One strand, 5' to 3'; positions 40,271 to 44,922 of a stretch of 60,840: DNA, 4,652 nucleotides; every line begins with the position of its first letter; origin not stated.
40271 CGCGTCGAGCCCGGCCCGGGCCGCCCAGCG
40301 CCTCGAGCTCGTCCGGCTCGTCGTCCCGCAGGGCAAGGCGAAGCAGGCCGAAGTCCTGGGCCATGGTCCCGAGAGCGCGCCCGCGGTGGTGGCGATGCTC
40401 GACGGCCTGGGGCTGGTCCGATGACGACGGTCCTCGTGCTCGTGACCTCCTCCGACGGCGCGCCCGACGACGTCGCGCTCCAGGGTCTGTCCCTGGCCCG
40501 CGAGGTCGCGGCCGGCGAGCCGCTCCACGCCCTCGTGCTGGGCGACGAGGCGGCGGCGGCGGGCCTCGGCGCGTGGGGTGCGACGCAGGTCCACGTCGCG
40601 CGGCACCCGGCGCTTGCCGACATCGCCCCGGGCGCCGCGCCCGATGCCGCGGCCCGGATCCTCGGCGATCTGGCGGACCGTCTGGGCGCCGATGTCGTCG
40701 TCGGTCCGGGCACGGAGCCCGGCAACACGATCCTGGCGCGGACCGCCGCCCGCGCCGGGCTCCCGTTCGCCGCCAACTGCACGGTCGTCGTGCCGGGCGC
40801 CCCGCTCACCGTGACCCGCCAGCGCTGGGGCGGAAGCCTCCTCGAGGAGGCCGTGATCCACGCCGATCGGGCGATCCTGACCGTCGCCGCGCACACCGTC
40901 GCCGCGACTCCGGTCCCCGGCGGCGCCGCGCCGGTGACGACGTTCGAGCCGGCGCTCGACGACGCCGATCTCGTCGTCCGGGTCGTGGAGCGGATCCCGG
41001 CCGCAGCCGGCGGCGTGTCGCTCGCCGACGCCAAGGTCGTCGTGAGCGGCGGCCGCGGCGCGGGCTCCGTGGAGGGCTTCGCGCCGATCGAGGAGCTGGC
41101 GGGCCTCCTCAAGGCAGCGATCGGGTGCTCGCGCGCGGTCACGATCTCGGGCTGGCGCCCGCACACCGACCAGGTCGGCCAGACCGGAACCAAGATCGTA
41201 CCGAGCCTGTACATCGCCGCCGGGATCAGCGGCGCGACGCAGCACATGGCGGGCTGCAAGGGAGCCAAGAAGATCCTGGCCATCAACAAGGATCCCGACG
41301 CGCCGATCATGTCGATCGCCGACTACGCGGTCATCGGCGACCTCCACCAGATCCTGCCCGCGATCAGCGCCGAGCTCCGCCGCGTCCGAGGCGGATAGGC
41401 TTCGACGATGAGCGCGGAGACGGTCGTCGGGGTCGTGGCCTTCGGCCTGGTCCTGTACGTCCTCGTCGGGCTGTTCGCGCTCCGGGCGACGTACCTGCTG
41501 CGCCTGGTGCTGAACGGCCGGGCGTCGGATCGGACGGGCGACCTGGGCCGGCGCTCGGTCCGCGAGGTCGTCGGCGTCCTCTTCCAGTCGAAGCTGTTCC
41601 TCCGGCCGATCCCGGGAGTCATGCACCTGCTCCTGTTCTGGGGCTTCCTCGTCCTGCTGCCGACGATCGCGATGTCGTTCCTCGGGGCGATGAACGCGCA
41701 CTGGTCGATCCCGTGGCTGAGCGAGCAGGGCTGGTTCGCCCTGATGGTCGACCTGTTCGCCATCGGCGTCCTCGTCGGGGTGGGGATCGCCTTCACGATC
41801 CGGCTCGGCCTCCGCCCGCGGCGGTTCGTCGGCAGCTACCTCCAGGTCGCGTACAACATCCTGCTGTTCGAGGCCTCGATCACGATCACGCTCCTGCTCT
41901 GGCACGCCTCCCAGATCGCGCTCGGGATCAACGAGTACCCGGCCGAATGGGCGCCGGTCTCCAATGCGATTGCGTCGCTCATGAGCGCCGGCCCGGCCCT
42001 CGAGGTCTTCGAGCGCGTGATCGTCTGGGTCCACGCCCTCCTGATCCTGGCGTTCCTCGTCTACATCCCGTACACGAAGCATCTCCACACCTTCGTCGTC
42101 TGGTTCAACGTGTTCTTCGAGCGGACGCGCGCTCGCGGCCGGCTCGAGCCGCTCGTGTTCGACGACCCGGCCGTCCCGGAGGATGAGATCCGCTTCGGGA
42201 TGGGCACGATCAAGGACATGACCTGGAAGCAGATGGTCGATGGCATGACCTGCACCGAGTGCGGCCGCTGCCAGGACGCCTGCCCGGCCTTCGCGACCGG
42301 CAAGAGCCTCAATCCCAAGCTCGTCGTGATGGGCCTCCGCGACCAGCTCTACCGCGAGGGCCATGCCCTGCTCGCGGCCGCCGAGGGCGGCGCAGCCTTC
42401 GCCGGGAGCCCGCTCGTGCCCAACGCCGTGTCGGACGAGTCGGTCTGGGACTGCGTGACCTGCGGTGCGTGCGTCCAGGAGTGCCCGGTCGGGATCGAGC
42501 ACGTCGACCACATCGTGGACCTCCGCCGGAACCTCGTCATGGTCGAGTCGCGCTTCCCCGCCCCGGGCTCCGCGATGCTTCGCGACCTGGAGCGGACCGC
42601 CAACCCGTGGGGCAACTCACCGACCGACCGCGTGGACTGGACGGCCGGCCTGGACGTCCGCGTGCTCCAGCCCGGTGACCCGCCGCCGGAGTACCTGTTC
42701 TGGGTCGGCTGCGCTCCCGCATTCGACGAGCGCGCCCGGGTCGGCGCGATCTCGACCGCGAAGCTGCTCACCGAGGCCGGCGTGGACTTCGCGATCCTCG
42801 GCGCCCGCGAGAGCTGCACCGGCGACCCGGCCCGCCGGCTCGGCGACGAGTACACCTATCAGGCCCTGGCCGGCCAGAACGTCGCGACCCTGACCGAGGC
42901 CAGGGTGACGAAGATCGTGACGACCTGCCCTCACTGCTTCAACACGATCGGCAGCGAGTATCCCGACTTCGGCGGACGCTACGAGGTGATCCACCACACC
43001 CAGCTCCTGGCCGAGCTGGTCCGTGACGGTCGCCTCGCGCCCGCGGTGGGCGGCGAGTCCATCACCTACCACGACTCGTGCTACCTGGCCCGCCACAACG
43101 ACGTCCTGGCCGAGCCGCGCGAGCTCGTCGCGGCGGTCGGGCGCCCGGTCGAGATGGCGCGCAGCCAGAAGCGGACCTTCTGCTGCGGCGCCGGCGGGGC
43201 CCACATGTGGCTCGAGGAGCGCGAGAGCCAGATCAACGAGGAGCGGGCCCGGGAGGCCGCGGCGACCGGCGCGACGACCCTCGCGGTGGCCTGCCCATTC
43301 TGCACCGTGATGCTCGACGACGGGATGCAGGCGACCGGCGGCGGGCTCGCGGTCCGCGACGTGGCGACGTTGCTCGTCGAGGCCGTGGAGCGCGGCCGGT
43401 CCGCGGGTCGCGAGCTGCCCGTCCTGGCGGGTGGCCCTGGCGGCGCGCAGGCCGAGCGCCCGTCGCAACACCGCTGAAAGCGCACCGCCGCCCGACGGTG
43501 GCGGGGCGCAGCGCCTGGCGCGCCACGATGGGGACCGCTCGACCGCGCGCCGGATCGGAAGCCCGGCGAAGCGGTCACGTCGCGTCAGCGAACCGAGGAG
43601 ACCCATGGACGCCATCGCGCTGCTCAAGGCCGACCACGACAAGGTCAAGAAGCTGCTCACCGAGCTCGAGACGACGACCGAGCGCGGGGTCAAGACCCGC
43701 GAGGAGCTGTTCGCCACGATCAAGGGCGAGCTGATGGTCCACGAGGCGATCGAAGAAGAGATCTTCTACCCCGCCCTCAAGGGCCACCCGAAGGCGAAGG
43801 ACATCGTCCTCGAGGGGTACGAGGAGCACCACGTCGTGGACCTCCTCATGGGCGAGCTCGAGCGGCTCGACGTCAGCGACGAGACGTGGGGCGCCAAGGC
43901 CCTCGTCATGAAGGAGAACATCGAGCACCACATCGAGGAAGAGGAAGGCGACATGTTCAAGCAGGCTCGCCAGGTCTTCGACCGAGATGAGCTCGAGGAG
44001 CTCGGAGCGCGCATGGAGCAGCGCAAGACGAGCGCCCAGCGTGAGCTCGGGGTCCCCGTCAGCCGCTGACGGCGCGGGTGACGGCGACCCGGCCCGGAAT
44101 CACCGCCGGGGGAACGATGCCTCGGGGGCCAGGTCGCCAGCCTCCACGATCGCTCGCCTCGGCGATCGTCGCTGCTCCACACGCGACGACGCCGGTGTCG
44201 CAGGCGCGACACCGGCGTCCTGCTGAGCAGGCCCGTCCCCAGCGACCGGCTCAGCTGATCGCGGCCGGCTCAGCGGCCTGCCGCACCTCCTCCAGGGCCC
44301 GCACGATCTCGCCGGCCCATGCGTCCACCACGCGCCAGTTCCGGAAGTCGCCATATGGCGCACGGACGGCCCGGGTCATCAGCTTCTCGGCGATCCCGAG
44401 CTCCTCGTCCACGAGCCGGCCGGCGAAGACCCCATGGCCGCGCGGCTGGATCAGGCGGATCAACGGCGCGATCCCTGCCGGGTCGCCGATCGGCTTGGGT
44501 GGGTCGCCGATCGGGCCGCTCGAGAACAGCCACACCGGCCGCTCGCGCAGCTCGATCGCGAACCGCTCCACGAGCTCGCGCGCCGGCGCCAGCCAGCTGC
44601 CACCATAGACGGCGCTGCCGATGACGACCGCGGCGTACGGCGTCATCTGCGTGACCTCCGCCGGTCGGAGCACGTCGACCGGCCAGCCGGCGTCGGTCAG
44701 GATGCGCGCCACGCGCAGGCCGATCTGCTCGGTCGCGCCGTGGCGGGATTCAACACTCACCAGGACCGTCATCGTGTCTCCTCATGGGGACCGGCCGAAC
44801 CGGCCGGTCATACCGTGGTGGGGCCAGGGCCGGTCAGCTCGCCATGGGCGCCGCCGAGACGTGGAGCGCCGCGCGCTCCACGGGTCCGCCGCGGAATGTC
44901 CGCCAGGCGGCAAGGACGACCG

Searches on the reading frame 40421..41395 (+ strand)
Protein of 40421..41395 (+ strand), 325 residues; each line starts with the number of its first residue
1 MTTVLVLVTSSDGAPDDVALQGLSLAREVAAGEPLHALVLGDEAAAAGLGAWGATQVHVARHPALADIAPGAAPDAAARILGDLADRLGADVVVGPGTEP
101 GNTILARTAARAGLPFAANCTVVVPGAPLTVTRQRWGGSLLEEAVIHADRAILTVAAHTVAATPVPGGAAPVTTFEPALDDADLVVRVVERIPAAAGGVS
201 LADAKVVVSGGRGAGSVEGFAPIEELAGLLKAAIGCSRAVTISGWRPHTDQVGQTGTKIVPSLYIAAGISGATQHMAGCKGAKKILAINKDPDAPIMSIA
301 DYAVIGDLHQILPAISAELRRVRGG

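Call 74: search_protein_families(library=pfam, proteins=[window:40421-41395:+], max_evalue=0.00001)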
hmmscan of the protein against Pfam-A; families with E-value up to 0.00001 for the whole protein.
window:40421-41395:+ (325 aa): 2 families
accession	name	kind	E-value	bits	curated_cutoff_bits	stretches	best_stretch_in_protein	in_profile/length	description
PF00766.25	ETF_alpha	-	1.2e-30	105.8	27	1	201-280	2-81/81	Electron transfer flavoprotein FAD-binding domain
PF01012.27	ETF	-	9.4e-21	74.9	26.7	1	4-178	1-179/181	Electron transfer flavoprotein domain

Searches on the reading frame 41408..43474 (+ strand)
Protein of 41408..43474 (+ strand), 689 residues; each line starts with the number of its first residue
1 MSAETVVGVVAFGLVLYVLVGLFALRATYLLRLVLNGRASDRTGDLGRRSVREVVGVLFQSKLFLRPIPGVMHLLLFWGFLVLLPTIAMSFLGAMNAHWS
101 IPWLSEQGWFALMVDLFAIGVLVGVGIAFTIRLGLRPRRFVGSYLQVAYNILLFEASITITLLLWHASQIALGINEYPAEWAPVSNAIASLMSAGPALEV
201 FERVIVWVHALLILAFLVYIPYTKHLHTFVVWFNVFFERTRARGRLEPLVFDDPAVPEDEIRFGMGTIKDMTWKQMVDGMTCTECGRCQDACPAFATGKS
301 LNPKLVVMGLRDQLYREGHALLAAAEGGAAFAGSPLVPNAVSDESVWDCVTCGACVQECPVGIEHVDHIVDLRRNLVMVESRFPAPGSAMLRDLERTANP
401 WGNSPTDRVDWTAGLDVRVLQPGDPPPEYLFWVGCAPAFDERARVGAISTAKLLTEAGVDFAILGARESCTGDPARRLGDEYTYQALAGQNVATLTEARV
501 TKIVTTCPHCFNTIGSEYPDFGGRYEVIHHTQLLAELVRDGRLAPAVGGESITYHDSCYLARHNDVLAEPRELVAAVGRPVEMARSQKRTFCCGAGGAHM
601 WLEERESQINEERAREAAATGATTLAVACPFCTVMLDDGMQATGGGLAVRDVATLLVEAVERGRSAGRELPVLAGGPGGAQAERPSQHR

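Call 74: search_protein_families(library=pfam, proteins=[window:41408-43474:+], max_evalue=0.00001)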
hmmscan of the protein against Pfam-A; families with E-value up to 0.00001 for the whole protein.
window:41408-43474:+ (689 aa): 6 families
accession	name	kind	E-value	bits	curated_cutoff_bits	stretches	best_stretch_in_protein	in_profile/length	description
PF02754.22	CCG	-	8.6e-30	103.1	20.6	2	552-637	1-85/85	Cysteine-rich domain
PF13183.11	Fer4_8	-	3e-11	44.1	27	1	281-363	4-68/68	4Fe-4S dicluster domain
PF13187.11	Fer4_9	-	4.8e-11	42.9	27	1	282-362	2-50/52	4Fe-4S dicluster domain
PF12838.12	Fer4_7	-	2.8e-09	37.7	27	0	276-294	32-50/52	4Fe-4S dicluster domain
PF13237.11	Fer4_10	-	3.1e-09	37.1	25.5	1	277-360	4-53/53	4Fe-4S dicluster domain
PF13484.11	Fer4_16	-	5.8e-07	30.6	30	0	282-300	2-20/66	4Fe-4S double cluster binding domain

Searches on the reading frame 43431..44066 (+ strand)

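Call 74: search_protein_families(library=pfam, proteins=[window:43431-44066:+], max_evalue=0.00001)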
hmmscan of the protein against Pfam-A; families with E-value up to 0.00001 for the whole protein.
window:43431-44066:+ (212 aa): 1 family
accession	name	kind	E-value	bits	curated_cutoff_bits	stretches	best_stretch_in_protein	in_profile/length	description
PF01814.28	Hemerythrin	-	9.3e-18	65.4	25.3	1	61-178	2-126/127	Hemerythrin HHE cation binding domain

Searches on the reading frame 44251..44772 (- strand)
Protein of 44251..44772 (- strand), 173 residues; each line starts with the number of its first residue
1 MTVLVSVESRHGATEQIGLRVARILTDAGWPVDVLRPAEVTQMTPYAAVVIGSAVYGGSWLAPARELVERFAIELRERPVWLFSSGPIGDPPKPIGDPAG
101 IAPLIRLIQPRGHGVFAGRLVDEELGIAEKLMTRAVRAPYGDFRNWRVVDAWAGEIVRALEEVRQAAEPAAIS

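Call 74: search_protein_families(library=pfam, proteins=[window:44251-44772:-], max_evalue=0.00001)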
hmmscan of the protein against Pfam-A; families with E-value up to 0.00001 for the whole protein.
window:44251-44772:- (173 aa): 1 family
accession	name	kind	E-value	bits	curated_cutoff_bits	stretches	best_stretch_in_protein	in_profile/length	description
PF12724.12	Flavodoxin_5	-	1.6e-16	61.3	27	1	4-138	1-136/145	Flavodoxin domain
